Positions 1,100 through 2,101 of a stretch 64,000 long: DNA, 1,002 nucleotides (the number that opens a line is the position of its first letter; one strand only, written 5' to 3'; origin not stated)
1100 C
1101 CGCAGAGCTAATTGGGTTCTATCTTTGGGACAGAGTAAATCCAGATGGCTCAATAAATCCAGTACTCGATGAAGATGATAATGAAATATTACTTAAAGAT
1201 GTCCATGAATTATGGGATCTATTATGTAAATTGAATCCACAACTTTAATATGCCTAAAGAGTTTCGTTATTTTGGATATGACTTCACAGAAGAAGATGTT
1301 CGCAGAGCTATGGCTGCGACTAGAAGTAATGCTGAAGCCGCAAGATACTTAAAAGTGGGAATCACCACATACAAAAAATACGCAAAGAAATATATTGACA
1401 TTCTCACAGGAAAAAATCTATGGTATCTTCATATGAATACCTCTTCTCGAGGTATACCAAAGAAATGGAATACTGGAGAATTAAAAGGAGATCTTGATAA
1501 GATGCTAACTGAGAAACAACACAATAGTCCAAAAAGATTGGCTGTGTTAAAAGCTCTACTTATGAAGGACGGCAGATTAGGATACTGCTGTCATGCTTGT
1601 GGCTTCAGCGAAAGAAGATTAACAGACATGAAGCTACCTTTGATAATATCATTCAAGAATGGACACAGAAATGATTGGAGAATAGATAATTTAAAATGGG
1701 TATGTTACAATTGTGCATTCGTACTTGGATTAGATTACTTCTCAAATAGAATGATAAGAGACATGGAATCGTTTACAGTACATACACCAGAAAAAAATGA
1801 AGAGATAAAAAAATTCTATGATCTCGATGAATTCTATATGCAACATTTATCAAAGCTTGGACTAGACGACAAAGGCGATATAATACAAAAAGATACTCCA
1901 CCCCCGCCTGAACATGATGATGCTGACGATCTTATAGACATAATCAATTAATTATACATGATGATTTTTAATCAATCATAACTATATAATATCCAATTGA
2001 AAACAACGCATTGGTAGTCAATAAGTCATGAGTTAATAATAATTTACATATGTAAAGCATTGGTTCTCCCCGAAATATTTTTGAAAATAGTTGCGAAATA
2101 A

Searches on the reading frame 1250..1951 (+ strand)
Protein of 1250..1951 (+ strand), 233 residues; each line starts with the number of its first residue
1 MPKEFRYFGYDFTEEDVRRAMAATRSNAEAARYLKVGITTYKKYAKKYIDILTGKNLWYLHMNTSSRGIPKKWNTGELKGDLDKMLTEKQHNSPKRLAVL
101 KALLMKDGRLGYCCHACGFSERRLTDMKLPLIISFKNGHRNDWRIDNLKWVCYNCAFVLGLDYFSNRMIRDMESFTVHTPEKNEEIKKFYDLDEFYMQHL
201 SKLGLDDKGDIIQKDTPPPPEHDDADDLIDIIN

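Call 90: search_protein_families(library=pfam, max_evalue=0.001, proteins=[window:1250-1951:+])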
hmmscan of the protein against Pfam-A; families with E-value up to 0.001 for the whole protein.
window:1250-1951:+ (233 aa): 0 families

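Call 91: search_protein_families(library=phrogs, max_evalue=0.001, proteins=[window:1250-1951:+])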
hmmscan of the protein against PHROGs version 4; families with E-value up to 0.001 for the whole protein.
window:1250-1951:+ (233 aa): 2 families
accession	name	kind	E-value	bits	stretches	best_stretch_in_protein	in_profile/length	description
phrog_10822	-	DNA, RNA and nucleotide metabolism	1.4e-08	35.7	1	11-155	7-143/245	HNH endonuclease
phrog_14736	-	DNA, RNA and nucleotide metabolism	0.0009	19.9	0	98-171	19-88/202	HNH endonuclease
